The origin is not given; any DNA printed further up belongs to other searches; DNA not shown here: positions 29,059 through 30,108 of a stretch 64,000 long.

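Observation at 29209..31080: CofH (FO synthase) carrying an unexplained ~230-aa N-terminal domain; FO-only module with an MFS transporter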

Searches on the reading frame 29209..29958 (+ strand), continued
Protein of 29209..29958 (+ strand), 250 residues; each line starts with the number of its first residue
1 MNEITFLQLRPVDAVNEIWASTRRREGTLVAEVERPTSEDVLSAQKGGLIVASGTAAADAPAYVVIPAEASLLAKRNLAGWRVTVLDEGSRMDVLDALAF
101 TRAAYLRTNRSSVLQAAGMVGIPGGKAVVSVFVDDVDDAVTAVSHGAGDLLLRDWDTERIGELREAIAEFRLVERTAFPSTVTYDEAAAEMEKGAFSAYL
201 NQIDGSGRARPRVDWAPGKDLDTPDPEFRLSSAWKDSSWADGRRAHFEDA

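Call 21: search_protein_families(library=ncbifam, proteins=[P0135, P0145, P0146, P0142, P0123, P0113, P0107, P0042, P0038, P0093], max_evalue=0.00001)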
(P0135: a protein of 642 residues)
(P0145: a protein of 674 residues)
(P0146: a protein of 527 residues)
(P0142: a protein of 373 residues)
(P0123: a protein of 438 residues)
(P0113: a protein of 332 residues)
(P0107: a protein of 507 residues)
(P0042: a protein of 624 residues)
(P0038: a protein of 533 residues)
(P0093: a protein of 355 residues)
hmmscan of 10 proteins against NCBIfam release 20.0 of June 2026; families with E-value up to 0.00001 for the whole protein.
P0135 (642 aa): 14 families
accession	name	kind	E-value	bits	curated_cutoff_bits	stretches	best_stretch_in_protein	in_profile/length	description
NF006687.0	PRK09234.1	equivalog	6.8e-122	408.3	1018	2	449-611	487-645/849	bifunctional FO biosynthesis protein CofGH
TIGR03551.1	F420_cofH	equivalog_domain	2.3e-61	207.5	374.1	2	457-612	4-154/345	5-amino-6-(D-ribitylamino)uracil--L-tyrosine 4-hydroxyphenyl transferase CofH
TIGR03550.1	F420_cofG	equivalog_domain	4.2e-61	206.9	213.35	1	1-138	154-292/322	7,8-didemethyl-8-hydroxy-5-deazariboflavin synthase CofG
NF004884.0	PRK06245.1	equivalog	3.8e-57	193.7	209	1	1-138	161-299/340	7,8-didemethyl-8-hydroxy-5-deazariboflavin synthase subunit CofG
NF005609.0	PRK07360.1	equivalog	9.6e-49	166.1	426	2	444-611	11-176/374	7,8-didemethyl-8-hydroxy-5-deazariboflavin synthase subunit CofH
TIGR03699.1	menaquin_MqnC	equivalog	3e-47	161.1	428.1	2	457-610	6-154/342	cyclic dehypoxanthinyl futalosine synthase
TIGR00423.1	TIGR00423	subfamily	1.3e-40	139.6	260.25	1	489-609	1-117/310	CofH family radical SAM protein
TIGR03700.1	mena_SCO4494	equivalog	1.2e-33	116.5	434.55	1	458-612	15-163/351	aminofutalosine synthase MqnE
NF006277.0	PRK08445.1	equivalog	4.7e-28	98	576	1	481-609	29-154/348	dehypoxanthine futalosine cyclase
NF006276.0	PRK08444.1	equivalog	3.3e-19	69.1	560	1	470-609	26-161/353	aminofutalosine synthase MqnE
NF004580.0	PRK05926.1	equivalog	3.2e-16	59.5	583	1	471-610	46-180/370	hypothetical protein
TIGR00433.2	bioB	equivalog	1.7e-13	50.5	225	1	2-85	176-253/307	biotin synthase BioB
TIGR03957.1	rSAM_HmdB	equivalog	1.8e-09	37.3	320.9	1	7-92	179-260/317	5,10-methenyltetrahydromethanopterin hydrogenase cofactor biosynthesis protein HmdB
TIGR03956.1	rSAM_HydE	equivalog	1.5e-06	27.7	254.6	1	462-578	19-130/340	[FeFe] hydrogenase H-cluster radical SAM maturase HydE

P0145 (674 aa): 11 families
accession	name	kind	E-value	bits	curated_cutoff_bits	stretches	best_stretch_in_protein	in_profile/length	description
NF006687.0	PRK09234.1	equivalog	7.8e-78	262.5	1018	2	350-542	473-662/849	bifunctional FO biosynthesis protein CofGH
TIGR03551.1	F420_cofH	equivalog_domain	1.4e-46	159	374.1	1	372-542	5-170/345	5-amino-6-(D-ribitylamino)uracil--L-tyrosine 4-hydroxyphenyl transferase CofH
NF005609.0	PRK07360.1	equivalog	5.9e-37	127.3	426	1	358-542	11-193/374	7,8-didemethyl-8-hydroxy-5-deazariboflavin synthase subunit CofH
TIGR03699.1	menaquin_MqnC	equivalog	3.9e-33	114.7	428.1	1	382-543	15-173/342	cyclic dehypoxanthinyl futalosine synthase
TIGR00423.1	TIGR00423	subfamily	2.7e-29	102.4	260.25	1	403-542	1-136/310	CofH family radical SAM protein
TIGR03700.1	mena_SCO4494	equivalog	4.9e-25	88.2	434.55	1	381-542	22-179/351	aminofutalosine synthase MqnE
NF004884.0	PRK06245.1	equivalog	1.7e-20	73.2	209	1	2-53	247-299/340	7,8-didemethyl-8-hydroxy-5-deazariboflavin synthase subunit CofG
TIGR03550.1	F420_cofG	equivalog_domain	3.2e-20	72.5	213.35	1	1-53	239-292/322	7,8-didemethyl-8-hydroxy-5-deazariboflavin synthase CofG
NF006277.0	PRK08445.1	equivalog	3.3e-20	72.2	576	1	400-542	35-173/348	dehypoxanthine futalosine cyclase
NF006276.0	PRK08444.1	equivalog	2.1e-16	59.9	560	1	385-542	27-180/353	aminofutalosine synthase MqnE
NF004580.0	PRK05926.1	equivalog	3.1e-15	56.3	583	1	385-544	46-200/370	hypothetical protein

P0146 (527 aa): 3 families
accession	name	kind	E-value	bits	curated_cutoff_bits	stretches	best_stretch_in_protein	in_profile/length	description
TIGR03550.1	F420_cofG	equivalog_domain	7.9e-26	91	213.35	1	1-65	154-218/322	7,8-didemethyl-8-hydroxy-5-deazariboflavin synthase CofG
NF006687.0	PRK09234.1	equivalog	1.6e-25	89.5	1018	1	2-66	228-292/849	bifunctional FO biosynthesis protein CofGH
NF004884.0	PRK06245.1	equivalog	2.8e-24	85.6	209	1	1-60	161-220/340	7,8-didemethyl-8-hydroxy-5-deazariboflavin synthase subunit CofG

P0142 (373 aa): 0 families

P0123 (438 aa): 0 families

P0113 (332 aa): 0 families

P0107 (507 aa): 3 families
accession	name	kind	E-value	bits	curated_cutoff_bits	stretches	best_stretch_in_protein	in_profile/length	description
NF006687.0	PRK09234.1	equivalog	4.6e-16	58.1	1018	1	430-457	717-744/849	bifunctional FO biosynthesis protein CofGH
TIGR03551.1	F420_cofH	equivalog_domain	1.4e-11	43.8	374.1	0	430-457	225-252/345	5-amino-6-(D-ribitylamino)uracil--L-tyrosine 4-hydroxyphenyl transferase CofH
NF005609.0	PRK07360.1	equivalog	1.9e-07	30.2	426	0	195-238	16-60/374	7,8-didemethyl-8-hydroxy-5-deazariboflavin synthase subunit CofH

P0042 (624 aa): 13 families
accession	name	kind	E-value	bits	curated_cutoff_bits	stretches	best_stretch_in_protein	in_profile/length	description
NF006687.0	PRK09234.1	equivalog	9.4e-154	513.6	1018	1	253-620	475-839/849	bifunctional FO biosynthesis protein CofGH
TIGR03551.1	F420_cofH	equivalog_domain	2.3e-145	483.8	374.1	1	271-616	3-343/345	5-amino-6-(D-ribitylamino)uracil--L-tyrosine 4-hydroxyphenyl transferase CofH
NF005609.0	PRK07360.1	equivalog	2.8e-127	424.5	426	1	255-618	7-368/374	7,8-didemethyl-8-hydroxy-5-deazariboflavin synthase subunit CofH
TIGR00423.1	TIGR00423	subfamily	1.3e-105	353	260.25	1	304-615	1-307/310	CofH family radical SAM protein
TIGR03699.1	menaquin_MqnC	equivalog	1.9e-90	303.1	428.1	1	281-616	13-340/342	cyclic dehypoxanthinyl futalosine synthase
TIGR03700.1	mena_SCO4494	equivalog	7.1e-80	268.5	434.55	1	265-615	7-348/351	aminofutalosine synthase MqnE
NF006277.0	PRK08445.1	equivalog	1.4e-65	221.5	576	1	300-617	34-344/348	dehypoxanthine futalosine cyclase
NF006276.0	PRK08444.1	equivalog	3.3e-56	190.8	560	1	285-616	26-348/353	aminofutalosine synthase MqnE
NF004580.0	PRK05926.1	equivalog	1.9e-50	172.1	583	1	271-609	31-363/370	hypothetical protein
TIGR03550.1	F420_cofG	equivalog_domain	1.3e-08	34.4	213.35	0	305-370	1-62/322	7,8-didemethyl-8-hydroxy-5-deazariboflavin synthase CofG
TIGR03956.1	rSAM_HydE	equivalog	1.1e-06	28.2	254.6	1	276-394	19-131/340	[FeFe] hydrogenase H-cluster radical SAM maturase HydE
NF004884.0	PRK06245.1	equivalog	3e-06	26.4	209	0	298-368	5-69/340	7,8-didemethyl-8-hydroxy-5-deazariboflavin synthase subunit CofG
TIGR00433.2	bioB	equivalog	3.9e-06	26.3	225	1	271-368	5-99/307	biotin synthase BioB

P0038 (533 aa): 3 families
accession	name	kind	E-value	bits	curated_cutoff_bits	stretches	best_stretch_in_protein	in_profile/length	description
NF006687.0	PRK09234.1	equivalog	1.4e-20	73.1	1018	1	481-525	711-755/849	bifunctional FO biosynthesis protein CofGH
TIGR03551.1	F420_cofH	equivalog_domain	4.9e-13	48.6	374.1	1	482-525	220-263/345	5-amino-6-(D-ribitylamino)uracil--L-tyrosine 4-hydroxyphenyl transferase CofH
NF005609.0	PRK07360.1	equivalog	7.4e-06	25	426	0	482-525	243-286/374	7,8-didemethyl-8-hydroxy-5-deazariboflavin synthase subunit CofH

P0093 (355 aa): 0 families
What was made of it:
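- Tried and rejected: CofG-barrel-CofH single-chain fusions: P0135 and P0145 first looked like such fusions (call 21).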

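Call 25: find_related_loci(query=A1, collection=genome_contigs, flank=10000)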
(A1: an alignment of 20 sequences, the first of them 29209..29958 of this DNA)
Query A1 (250 aa) in genome_contigs; peptide patterns used: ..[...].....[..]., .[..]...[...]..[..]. (x = any residue, [..] = any of these).
344 stretches matched a pattern; 295 encode a relative of the query (tblastn E <= 1e-3); the best 80 are kept; 80 distinct loci.
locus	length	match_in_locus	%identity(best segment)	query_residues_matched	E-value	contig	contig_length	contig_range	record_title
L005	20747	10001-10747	68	1-250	8e-110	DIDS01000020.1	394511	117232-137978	MAG TPA_asm: Acidimicrobiia bacterium UBA5794 UBA5794_contig_31, whole genome shotgun sequence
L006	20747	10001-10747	68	1-250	1e-106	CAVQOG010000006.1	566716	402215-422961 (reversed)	MAG: uncultured Acidimicrobiia bacterium isolate MFD09964.bin.1.292 genome assembly, contig: contig_46317, whole genome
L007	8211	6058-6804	68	1-250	5e-106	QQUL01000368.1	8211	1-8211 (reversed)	MAG: Armatimonadetes bacterium isolate ATM 2006, whole genome shotgun sequence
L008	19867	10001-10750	63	1-250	2e-102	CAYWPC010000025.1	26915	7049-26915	MAG TPA_asm: uncultured Acidimicrobiaceae bacterium isolate SRP216583_co2_129 genome assembly, contig: NODE_1110_length_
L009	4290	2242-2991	60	1-250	8e-101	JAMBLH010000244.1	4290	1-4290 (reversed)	MAG: Actinomycetes bacterium isolate H2.bin.33 k83_1427147, whole genome shotgun sequence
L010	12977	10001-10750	62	1-250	2e-100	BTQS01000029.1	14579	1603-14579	MAG: Acidimicrobiia bacterium BMS9Abin20 DNA, NODE_1288_length_14579, whole genome shotgun sequence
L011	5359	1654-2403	62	1-250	4e-100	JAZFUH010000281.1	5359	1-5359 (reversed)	MAG: Acidimicrobiia bacterium isolate BS2bin.53 BS2bin.53_281, whole genome shotgun sequence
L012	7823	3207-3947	66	4-250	2e-99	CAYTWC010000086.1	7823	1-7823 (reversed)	MAG TPA_asm: uncultured Acidimicrobiaceae bacterium isolate SRP334346_co1_33 genome assembly, contig: NODE_7182_length_7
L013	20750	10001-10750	62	1-250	7e-97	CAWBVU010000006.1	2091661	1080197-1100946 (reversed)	MAG: uncultured Acidimicrobiia bacterium isolate MFD09779.bin.1.363 genome assembly, contig: contig_8800, whole genome s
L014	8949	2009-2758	60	1-250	7e-97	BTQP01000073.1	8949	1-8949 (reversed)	MAG: Acidimicrobiia bacterium BMS9Abin17 DNA, NODE_2799_length_8949, whole genome shotgun sequence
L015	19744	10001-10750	60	1-250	8e-97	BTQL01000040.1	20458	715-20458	MAG: Acidimicrobiia bacterium BMS9Abin12 DNA, NODE_722_length_20458, whole genome shotgun sequence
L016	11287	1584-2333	60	1-250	1e-95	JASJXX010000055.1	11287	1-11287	MAG: Actinomycetota bacterium isolate MT_MAG3 NODE_3127_length_11287_cov_33.952101, whole genome shotgun sequence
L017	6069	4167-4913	58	1-249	8e-94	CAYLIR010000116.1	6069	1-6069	MAG TPA_asm: uncultured Acidimicrobiaceae bacterium isolate SRP144503_co3_73 genome assembly, contig: NODE_6501_length_6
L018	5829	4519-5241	59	1-241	1e-93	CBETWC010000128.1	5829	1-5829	MAG TPA_asm: uncultured bacterium isolate SRR13515399_metabat2_5 genome assembly, contig: ERZ25074858.817, whole genome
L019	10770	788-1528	68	4-250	2e-92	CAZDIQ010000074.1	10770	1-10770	MAG TPA_asm: uncultured Acidimicrobiaceae bacterium isolate SRP344714_co2_149 genome assembly, contig: NODE_16160_length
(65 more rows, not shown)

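Call 43: search_protein_families(library=pfam, alignment_id=A2, max_evalue=10)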
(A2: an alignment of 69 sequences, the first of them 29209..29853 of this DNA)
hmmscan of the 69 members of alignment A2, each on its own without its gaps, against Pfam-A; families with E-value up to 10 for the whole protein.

A. member 1, window:29209-29853:+ (215 aa): 0 families

B. families by the number of members that match (of 69 scanned): 13 families
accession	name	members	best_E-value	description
PF13531.11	SBP_bac_11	2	0.0026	Bacterial extracellular solute-binding protein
PF15039.11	DUF4530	1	0.038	Domain of unknown function (DUF4530)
PF20550.3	DUF6764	1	0.065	Family of unknown function (DUF6764)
PF14330.11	DUF4387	1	0.071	Domain of unknown function (DUF4387)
PF23515.1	YibY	1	0.088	YibY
PF24821.1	DUF7711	1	0.11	Domain of unknown function (DUF7711)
PF06857.16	ACP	1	0.12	Malonate decarboxylase delta subunit (MdcD)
PF04069.17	OpuAC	1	0.14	Substrate binding domain of ABC-type glycine betaine transport system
PF03602.21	Cons_hypoth95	1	0.19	Conserved hypothetical protein 95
PF00411.24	Ribosomal_S11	1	0.24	Ribosomal protein S11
PF05305.19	DUF732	1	0.31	Protein of unknown function (DUF732)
PF22028.2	DUF6934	1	0.35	Family of unknown function (DUF6934)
PF08051.16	Ery_res_leader1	1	1.7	Erythromycin resistance leader peptide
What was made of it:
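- On Any annotated sequence family for residues 1-228 (Pfam-A, NCBIfam, PDB sequences): No consistent hit across 69 members at E ≤ 10 (call 43).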

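Call 44: search_solved_structures(query=A2, max_evalue=10)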
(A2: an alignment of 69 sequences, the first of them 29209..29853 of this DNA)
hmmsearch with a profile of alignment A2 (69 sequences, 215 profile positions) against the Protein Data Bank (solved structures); distinct sequences matched with E-value up to 10: 2.
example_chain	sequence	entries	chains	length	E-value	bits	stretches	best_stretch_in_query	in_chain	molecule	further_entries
1o4u_A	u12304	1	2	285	0.2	14.6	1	82-167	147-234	Type II quinolic acid phosphoribosyltransferase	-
6uhi_A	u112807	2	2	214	0.8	12.7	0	8-30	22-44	Ryanodine receptor 1 chimera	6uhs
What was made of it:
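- On Any annotated sequence family for residues 1-228 (Pfam-A, NCBIfam, PDB sequences): The profile against PDB gives a best E of 0.2 (call 44).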

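Call 45: search_solved_structures(query=A2, max_evalue=10, show_alignments=1)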
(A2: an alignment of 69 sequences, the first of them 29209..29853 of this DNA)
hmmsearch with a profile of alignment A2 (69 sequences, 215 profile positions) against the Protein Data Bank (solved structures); distinct sequences matched with E-value up to 10: 2.
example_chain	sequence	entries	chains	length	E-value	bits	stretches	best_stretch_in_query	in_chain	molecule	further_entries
1o4u_A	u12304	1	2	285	0.2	14.6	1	82-167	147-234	Type II quinolic acid phosphoribosyltransferase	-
6uhi_A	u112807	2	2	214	0.8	12.7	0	8-30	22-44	Ryanodine receptor 1 chimera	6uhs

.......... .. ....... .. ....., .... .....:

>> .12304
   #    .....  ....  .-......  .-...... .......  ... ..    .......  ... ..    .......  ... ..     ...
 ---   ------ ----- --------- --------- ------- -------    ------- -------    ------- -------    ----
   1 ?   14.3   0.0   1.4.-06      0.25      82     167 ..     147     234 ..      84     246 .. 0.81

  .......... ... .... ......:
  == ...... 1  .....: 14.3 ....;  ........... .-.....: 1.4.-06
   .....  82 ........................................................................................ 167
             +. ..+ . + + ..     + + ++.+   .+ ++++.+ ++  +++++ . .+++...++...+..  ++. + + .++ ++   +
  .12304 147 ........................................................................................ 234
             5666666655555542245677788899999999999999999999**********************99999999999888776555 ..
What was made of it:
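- On Type II phosphoribosyltransferase barrel (QPRTase/NadC): There is only a 14-bit, E = 0.2 match to 1o4u over 86 columns (call 45).
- The best PDB sequence match, though not significant, is the barrel of a type II quinolinate phosphoribosyltransferase (1o4u, E = 0.2, 14 bits; calls 44, 45).
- Tried and rejected: The only support is a 14-bit, E = 0.2 hit (calls 44, 45), so I keep it as a lead and not a finding.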
